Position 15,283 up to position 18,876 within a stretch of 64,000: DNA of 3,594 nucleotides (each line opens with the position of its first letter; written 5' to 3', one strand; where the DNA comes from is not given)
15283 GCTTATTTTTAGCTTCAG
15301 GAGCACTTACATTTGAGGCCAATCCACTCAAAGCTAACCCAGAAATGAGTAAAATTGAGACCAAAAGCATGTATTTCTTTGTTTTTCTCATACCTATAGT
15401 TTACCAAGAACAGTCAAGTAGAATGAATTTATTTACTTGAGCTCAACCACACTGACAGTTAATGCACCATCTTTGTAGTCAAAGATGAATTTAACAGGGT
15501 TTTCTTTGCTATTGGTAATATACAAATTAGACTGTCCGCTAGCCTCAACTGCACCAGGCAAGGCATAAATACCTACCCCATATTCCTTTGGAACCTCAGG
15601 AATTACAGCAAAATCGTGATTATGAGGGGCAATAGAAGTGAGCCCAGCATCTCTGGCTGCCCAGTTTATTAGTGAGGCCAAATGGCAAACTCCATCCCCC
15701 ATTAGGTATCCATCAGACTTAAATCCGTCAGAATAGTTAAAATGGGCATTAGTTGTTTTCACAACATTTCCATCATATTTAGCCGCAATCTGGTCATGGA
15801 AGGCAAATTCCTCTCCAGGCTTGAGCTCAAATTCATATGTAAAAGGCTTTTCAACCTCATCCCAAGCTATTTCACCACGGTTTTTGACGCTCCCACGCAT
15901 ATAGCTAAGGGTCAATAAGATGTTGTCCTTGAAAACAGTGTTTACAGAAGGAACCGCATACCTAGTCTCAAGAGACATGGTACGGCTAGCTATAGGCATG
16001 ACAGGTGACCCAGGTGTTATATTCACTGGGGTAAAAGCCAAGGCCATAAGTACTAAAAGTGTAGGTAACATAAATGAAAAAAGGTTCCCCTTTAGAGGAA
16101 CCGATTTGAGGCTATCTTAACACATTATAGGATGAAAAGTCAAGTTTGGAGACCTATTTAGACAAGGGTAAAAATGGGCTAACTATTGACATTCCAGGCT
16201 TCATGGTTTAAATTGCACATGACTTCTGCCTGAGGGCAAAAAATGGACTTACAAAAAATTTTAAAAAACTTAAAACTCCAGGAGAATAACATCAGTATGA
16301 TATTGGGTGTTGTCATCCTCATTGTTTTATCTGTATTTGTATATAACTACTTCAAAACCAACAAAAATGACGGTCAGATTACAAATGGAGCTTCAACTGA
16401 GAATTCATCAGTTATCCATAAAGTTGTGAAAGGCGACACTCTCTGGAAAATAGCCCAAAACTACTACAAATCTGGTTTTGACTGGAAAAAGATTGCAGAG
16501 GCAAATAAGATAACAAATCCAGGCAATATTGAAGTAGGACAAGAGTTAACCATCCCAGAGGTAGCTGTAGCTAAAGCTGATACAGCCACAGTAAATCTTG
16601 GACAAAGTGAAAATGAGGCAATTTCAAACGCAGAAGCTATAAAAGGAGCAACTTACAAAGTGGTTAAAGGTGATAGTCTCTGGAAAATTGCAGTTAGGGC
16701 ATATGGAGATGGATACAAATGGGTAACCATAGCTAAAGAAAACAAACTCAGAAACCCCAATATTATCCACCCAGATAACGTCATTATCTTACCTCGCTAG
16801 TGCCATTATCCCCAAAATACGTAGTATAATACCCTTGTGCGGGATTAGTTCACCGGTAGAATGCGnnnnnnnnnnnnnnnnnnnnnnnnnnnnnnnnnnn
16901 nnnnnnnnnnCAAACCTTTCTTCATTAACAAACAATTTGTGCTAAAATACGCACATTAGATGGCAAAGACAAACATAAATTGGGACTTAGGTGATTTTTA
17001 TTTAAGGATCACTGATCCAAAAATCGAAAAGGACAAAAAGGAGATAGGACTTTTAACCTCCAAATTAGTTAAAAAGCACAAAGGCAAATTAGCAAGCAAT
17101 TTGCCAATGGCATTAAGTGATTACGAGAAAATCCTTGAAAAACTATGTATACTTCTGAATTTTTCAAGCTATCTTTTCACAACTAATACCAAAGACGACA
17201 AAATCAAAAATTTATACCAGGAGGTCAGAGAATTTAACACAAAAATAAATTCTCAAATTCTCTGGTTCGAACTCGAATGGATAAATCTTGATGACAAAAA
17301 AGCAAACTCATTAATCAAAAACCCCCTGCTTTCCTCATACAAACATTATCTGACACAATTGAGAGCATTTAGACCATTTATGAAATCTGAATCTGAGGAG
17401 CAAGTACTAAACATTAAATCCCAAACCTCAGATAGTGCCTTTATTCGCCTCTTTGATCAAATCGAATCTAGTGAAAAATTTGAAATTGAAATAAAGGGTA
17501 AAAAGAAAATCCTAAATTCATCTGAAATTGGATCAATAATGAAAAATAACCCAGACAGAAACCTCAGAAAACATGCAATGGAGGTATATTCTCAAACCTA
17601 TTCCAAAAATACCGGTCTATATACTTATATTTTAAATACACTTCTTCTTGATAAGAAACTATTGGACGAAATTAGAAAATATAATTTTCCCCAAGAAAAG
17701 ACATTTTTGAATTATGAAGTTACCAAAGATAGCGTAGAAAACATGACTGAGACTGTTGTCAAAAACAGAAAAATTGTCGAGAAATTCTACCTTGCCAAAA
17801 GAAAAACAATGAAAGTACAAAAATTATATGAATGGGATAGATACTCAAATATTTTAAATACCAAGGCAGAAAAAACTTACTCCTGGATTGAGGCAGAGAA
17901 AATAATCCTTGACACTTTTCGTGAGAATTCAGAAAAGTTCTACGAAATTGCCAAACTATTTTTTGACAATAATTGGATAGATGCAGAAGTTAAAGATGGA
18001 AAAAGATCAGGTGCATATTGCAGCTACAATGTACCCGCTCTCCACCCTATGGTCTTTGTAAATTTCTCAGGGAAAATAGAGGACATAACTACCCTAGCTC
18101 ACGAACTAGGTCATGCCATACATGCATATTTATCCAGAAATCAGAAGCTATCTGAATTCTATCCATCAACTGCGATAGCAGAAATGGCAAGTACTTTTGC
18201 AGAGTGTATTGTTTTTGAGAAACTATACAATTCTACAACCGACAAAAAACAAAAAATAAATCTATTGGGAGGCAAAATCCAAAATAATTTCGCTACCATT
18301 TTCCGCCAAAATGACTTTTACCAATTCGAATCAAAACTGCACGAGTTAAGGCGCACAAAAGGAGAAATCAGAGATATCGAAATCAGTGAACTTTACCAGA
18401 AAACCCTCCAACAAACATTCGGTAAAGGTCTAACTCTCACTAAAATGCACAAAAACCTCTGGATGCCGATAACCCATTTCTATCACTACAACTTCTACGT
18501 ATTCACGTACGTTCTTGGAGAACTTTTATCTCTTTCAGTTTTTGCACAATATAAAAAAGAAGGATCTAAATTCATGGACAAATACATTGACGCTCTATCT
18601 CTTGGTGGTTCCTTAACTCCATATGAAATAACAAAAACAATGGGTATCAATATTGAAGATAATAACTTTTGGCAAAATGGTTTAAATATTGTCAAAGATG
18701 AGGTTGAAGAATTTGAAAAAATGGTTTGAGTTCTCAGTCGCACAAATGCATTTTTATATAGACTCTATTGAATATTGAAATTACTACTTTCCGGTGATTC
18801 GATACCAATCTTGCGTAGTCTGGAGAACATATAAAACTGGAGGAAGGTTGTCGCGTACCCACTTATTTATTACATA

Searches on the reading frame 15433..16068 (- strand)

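Call 102: search_protein_families(library=pfam, proteins=[window:15433-16068:-], max_evalue=0.001)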
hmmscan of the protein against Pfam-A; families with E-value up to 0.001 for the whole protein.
window:15433-16068:- (211 aa): 1 family
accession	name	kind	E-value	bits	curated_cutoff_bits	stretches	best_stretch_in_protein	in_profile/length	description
PF04294.18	VanW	-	1.3e-08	34.9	27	1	82-207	18-129/130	VanW like protein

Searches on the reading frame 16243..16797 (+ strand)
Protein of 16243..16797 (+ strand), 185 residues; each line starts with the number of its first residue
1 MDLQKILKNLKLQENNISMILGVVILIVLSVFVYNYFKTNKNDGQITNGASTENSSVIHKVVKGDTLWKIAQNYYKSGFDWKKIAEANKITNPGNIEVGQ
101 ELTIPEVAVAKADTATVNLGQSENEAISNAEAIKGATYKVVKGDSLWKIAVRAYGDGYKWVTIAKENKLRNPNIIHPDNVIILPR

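Call 102: search_protein_families(library=pfam, proteins=[window:16243-16797:+], max_evalue=0.001)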
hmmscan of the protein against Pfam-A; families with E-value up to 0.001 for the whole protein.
window:16243-16797:+ (185 aa): 3 families
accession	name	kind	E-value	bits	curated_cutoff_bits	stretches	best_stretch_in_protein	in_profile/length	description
PF01476.26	LysM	-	1.7e-27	95.5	20.9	2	59-105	1-43/43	LysM domain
PF23457.1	LysM2_NFP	-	9e-11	42.1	36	1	57-105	6-54/56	NFP LysM2 domain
PF23472.1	LysM2_CERK1_LYK3_4_5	-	2.3e-05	24.6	27.4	0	59-105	8-54/56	LYK3/4/5 LysM2 domain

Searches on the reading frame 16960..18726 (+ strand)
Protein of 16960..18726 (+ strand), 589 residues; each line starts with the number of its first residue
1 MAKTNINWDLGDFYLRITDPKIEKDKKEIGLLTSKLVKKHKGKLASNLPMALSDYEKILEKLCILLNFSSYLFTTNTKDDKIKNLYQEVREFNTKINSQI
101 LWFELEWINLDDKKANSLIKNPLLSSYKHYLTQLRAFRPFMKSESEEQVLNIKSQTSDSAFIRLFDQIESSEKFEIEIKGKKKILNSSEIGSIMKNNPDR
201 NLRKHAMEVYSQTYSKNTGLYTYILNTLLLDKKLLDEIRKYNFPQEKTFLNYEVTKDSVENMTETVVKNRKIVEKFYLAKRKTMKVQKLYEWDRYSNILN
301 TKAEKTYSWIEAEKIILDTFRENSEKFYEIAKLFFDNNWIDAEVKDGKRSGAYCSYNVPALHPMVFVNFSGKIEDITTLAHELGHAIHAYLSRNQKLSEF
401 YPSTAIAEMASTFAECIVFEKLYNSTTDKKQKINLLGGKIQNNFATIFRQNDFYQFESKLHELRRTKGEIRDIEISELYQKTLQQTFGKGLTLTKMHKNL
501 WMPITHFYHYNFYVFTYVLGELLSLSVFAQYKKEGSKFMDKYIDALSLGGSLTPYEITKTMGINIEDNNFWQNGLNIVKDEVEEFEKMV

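Call 102: search_protein_families(library=pfam, proteins=[window:16960-18726:+], max_evalue=0.001)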
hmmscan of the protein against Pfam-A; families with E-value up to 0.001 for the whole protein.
window:16960-18726:+ (589 aa): 2 families
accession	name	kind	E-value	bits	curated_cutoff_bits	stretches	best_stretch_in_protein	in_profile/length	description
PF01432.26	Peptidase_M3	-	1.1e-46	160.6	27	1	193-575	1-455/457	Peptidase family M3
PF08439.15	Peptidase_M3_N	-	5.3e-11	43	25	1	106-171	1-67/70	Oligopeptidase F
